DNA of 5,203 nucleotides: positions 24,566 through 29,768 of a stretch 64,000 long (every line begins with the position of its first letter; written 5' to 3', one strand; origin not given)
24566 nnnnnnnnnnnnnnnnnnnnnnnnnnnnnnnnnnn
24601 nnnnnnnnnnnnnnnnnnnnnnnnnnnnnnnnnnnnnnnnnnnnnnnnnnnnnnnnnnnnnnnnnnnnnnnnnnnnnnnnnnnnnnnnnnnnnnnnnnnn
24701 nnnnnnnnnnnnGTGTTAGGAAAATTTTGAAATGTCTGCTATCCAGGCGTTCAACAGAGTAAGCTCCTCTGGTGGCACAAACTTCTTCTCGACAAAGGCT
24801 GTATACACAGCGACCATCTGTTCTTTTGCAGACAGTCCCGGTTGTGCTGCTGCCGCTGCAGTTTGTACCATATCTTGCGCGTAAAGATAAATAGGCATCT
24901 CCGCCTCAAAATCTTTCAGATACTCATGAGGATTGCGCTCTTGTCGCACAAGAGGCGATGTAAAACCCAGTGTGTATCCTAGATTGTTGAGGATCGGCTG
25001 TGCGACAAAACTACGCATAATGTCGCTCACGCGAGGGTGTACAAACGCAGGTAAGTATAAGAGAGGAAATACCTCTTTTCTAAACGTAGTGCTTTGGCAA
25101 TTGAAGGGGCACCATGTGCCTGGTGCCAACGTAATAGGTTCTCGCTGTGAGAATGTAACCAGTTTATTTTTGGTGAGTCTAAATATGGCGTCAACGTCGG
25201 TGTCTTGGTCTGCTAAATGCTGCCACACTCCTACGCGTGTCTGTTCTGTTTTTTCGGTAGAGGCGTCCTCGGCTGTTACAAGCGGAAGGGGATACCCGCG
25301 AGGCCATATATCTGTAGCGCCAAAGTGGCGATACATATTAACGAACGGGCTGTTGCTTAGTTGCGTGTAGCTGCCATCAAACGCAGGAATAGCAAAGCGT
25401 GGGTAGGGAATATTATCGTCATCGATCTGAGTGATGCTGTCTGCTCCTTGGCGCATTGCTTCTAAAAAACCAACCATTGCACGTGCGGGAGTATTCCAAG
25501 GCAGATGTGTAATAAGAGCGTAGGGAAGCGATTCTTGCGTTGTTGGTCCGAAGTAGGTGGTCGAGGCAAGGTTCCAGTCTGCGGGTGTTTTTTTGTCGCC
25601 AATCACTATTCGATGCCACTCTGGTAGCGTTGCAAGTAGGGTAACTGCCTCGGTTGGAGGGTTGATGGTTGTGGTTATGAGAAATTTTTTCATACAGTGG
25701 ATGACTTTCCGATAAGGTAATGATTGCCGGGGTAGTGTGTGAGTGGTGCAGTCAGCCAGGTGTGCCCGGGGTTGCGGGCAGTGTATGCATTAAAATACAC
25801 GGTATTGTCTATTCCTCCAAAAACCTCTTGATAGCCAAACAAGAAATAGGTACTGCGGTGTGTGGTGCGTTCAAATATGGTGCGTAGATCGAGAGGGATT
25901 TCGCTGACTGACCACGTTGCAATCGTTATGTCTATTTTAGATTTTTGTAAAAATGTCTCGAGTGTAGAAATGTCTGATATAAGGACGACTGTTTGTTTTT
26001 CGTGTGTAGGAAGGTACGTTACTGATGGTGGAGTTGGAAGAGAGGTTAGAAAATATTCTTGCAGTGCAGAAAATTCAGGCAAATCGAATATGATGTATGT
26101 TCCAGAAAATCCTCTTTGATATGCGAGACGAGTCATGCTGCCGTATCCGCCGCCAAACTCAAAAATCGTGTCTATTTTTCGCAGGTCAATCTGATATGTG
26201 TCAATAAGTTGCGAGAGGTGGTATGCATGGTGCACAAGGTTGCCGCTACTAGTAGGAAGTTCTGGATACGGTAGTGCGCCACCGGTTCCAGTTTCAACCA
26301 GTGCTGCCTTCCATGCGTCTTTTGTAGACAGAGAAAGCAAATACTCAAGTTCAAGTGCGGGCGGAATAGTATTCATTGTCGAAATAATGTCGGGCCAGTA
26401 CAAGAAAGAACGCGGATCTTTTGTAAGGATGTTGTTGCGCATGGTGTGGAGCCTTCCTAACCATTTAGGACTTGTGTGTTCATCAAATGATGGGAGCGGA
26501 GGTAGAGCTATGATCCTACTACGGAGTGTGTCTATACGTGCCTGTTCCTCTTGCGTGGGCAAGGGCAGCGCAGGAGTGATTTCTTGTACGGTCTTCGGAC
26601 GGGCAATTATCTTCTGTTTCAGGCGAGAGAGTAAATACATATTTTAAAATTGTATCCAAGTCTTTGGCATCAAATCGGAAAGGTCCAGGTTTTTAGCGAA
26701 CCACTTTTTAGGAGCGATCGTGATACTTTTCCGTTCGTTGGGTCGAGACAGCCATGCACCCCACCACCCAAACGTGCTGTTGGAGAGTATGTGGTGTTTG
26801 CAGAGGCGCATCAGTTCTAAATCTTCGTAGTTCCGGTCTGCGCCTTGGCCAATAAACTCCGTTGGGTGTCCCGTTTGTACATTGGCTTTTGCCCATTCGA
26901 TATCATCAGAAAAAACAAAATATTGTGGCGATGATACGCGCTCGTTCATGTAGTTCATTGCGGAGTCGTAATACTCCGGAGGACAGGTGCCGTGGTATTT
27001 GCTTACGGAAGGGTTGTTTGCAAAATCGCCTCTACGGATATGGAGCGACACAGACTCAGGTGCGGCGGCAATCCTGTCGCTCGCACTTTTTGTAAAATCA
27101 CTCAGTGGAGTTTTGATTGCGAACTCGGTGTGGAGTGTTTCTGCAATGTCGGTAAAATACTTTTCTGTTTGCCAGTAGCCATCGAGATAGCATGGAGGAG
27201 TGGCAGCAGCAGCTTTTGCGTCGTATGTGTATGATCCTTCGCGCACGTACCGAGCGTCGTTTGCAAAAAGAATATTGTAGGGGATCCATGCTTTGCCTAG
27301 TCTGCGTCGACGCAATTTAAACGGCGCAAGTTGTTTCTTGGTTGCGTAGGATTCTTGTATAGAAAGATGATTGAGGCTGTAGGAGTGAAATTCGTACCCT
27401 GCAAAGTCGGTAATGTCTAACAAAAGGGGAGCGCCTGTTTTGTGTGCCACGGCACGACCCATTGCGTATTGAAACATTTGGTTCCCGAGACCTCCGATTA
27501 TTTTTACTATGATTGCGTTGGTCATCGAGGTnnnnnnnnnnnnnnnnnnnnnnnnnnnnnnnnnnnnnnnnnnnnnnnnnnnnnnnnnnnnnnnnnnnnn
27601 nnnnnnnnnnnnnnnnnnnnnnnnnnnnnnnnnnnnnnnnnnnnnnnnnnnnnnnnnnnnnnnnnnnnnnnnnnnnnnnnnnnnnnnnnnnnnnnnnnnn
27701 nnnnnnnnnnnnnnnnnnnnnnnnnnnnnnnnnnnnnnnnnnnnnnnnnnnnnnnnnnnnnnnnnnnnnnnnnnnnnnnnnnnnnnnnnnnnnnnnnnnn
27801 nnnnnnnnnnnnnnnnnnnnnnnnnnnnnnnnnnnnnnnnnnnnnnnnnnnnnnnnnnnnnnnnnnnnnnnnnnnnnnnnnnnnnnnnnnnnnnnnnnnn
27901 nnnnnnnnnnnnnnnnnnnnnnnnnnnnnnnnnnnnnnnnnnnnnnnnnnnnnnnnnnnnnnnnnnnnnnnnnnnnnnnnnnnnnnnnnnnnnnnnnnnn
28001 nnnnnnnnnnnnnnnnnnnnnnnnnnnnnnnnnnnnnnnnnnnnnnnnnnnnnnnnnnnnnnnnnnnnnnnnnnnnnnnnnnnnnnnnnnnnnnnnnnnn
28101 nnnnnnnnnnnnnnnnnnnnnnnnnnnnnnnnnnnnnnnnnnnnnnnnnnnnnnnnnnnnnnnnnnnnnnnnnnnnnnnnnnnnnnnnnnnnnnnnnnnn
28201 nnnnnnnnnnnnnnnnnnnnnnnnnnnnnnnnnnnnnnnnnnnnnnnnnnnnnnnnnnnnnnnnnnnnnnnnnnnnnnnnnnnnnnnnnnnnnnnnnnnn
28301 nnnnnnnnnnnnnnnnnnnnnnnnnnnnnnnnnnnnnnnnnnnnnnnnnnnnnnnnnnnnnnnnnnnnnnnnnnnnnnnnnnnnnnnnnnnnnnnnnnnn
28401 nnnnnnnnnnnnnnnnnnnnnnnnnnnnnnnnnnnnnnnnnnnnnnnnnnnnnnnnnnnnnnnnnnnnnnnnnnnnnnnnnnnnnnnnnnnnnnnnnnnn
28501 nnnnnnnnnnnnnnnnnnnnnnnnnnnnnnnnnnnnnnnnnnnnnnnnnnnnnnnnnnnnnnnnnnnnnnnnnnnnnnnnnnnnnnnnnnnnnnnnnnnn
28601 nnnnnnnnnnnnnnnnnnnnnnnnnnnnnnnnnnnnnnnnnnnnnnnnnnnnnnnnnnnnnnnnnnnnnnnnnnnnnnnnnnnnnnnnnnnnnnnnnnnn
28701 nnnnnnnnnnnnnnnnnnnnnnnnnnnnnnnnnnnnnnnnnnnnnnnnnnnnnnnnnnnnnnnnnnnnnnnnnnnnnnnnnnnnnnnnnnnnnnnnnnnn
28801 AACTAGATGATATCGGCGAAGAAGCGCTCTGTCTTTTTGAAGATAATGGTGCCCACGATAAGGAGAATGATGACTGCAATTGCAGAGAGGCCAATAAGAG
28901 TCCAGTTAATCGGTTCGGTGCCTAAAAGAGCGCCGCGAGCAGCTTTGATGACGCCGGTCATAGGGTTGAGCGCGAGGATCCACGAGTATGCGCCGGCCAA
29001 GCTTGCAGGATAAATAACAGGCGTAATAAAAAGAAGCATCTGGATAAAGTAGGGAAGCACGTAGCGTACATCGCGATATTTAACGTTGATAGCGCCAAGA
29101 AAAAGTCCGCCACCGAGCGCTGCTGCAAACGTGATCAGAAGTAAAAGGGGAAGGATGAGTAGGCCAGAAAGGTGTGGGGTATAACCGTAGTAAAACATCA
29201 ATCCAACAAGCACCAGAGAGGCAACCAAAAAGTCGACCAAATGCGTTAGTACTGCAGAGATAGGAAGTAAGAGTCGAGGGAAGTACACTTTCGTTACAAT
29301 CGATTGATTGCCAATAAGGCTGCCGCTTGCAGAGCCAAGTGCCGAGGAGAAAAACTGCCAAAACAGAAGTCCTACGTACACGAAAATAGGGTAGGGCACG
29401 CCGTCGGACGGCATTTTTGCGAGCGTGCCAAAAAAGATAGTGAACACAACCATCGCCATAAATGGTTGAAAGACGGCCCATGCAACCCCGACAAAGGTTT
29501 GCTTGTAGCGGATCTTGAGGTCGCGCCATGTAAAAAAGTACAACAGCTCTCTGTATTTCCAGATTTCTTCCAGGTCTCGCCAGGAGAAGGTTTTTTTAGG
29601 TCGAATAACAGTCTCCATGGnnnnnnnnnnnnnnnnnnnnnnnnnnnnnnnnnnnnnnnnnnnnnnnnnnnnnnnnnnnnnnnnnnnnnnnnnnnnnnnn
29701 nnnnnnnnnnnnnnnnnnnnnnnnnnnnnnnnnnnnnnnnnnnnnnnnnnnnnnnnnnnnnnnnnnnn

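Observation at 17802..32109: Complete GDP-L-fucose branch plus a GDP-mannose 3,5-epimerase-like enzyme and two GT11-like fucosyltransferases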

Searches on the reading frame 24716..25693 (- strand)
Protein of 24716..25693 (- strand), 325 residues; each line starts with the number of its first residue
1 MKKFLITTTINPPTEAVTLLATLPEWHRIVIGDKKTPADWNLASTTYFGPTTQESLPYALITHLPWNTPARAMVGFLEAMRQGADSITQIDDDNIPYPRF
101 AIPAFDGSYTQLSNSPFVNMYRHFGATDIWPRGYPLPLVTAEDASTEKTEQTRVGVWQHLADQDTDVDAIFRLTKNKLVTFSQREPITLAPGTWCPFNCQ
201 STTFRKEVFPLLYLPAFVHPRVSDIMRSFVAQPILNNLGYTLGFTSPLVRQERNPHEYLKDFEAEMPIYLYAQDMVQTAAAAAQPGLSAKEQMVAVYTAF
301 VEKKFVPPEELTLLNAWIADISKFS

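Call 9: search_protein_families(library=pfam, proteins=[window:24716-25693:-], max_evalue=0.001)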
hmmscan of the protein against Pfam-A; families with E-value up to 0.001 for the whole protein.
window:24716-25693:- (325 aa): 1 family
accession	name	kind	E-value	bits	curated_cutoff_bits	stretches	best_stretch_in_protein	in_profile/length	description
PF03385.23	STELLO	-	1e-09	38.2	27.8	1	221-323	1-104/387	STELLO glycosyltransferases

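Call 63: search_protein_families(library=pfam, proteins=[window:24716-25693:-], max_evalue=1)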
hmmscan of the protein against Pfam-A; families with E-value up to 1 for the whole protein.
window:24716-25693:- (325 aa): 1 family
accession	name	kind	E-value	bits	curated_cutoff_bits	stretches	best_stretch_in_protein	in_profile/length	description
PF03385.23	STELLO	-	1e-09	38.2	27.8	1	221-323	1-104/387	STELLO glycosyltransferases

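Call 64: search_protein_families(library=ncbifam, proteins=[window:24716-25693:-], max_evalue=0.01)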
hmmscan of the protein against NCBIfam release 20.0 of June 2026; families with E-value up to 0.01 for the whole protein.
window:24716-25693:- (325 aa): 0 families

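Call 74: predict_structure(protein=window:24716-25693:-)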
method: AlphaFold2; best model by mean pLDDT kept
length: 325 residues; sequences in the alignment: 1
mean_pLDDT: 37.8   pTM: 0.32
mean pLDDT of the five models: 37.8, 36.6, 36.5, 33.9, 33.2
residues with pLDDT >= 90: 0; 70-90: 17; 50-70: 34; < 50: 274
segments of 3 or more residues with pLDDT < 50: 1-269, 321-325
pLDDT, mean of each block of 10 residues (from residue 1): 32 41 36 30 25 29 32 38 33 26 27 31 30 25 29 27 28 29 28 30 38 39 40 45 32 36 46 59 68 72 70 57 45
secondary structure, 60 per line:
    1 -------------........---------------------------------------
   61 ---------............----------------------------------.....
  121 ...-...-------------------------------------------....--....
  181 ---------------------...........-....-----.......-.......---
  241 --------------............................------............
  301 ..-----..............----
elements in order: H14-21 H70-81 H116-123 E171-174 E177-180 H202-212 H214-217 H223-229 H231-237 H255-282 H289-302 H308-321

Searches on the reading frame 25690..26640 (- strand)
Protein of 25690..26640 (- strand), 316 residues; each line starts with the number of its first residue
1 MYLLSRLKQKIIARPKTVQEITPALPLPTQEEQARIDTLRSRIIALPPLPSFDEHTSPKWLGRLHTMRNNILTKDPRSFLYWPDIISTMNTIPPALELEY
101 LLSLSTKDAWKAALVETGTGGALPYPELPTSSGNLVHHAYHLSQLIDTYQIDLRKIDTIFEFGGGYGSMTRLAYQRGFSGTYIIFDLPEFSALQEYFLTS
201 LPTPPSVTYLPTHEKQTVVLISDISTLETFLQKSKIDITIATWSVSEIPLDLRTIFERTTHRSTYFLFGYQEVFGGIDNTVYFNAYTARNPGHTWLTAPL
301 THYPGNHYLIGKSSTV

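Call 9: search_protein_families(library=pfam, proteins=[window:25690-26640:-], max_evalue=0.001)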
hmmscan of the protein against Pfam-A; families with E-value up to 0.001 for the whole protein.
window:25690-26640:- (316 aa): 0 families

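Call 63: search_protein_families(library=pfam, proteins=[window:25690-26640:-], max_evalue=1)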
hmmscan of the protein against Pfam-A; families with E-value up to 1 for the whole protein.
window:25690-26640:- (316 aa): 1 family
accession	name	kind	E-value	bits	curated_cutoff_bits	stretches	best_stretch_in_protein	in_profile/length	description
PF00891.24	Methyltransf_2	-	0.12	12.2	22.3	1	150-195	57-102/210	O-methyltransferase domain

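Call 64: search_protein_families(library=ncbifam, proteins=[window:25690-26640:-], max_evalue=0.01)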
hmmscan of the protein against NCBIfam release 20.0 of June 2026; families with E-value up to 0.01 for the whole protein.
window:25690-26640:- (316 aa): 1 family
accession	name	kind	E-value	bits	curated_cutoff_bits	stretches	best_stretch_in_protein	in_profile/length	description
TIGR04371.1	methyltran_NanM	subfamily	6.2e-08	32.5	44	1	150-250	144-251/273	putative sugar O-methyltransferase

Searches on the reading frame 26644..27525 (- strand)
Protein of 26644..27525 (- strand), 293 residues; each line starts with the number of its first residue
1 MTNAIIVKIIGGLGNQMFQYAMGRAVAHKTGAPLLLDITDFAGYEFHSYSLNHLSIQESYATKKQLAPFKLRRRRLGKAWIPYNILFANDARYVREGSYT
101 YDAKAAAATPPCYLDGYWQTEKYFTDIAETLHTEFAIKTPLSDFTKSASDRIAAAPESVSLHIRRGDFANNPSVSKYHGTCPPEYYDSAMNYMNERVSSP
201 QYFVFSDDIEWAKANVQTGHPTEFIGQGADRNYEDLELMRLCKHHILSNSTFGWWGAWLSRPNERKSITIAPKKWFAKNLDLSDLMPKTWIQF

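Call 4: search_protein_families(library=ncbifam, proteins=[window:26644-27525:-], max_evalue=0.001)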
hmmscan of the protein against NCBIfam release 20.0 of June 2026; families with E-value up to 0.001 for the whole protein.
window:26644-27525:- (293 aa): 0 families

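Call 5: search_protein_families(library=pfam, proteins=[window:26644-27525:-], max_evalue=0.001)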
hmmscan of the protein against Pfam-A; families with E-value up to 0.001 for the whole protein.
window:26644-27525:- (293 aa): 1 family
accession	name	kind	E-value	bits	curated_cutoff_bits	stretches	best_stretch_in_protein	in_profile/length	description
PF01531.22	Glyco_transf_11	-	1.5e-36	126.6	23.9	1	7-290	4-294/298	Glycosyl transferase family 11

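Call 60: search_solved_structures(query=window:26644-27525:-, max_evalue=0.01)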
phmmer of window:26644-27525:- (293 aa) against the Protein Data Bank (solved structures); distinct sequences matched with E-value up to 0.01: 0.

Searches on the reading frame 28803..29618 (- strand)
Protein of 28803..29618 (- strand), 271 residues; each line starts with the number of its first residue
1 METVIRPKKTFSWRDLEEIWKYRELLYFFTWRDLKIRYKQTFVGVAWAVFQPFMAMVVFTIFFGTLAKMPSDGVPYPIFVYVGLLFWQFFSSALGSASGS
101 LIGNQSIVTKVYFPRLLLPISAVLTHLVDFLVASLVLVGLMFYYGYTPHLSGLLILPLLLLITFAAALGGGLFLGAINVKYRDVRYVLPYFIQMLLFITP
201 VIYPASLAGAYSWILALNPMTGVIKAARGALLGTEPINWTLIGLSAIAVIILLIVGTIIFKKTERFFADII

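Call 9: search_protein_families(library=pfam, proteins=[window:28803-29618:-], max_evalue=0.001)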
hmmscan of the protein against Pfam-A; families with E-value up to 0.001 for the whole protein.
window:28803-29618:- (271 aa): 1 family
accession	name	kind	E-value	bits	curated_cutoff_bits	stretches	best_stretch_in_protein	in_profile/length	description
PF01061.29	ABC2_membrane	-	9.6e-17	61.7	26.9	1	26-231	3-210/211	ABC-2 type transporter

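Call 64: search_protein_families(library=ncbifam, proteins=[window:28803-29618:-], max_evalue=0.01)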
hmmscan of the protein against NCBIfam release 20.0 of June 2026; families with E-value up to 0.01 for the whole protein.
window:28803-29618:- (271 aa): 2 families
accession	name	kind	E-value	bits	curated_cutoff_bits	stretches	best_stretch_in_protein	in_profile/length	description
NF050109.1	galactan_ABC_perm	equivalog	2.2e-20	73.3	380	1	12-252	10-254/272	galactan export ABC transporter permease subunit Wzm/RfbD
NF050053.1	CapPschTportKpsM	equivalog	3.9e-09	36.8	300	1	28-260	7-247/257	capsule polysaccharide transporter KpsM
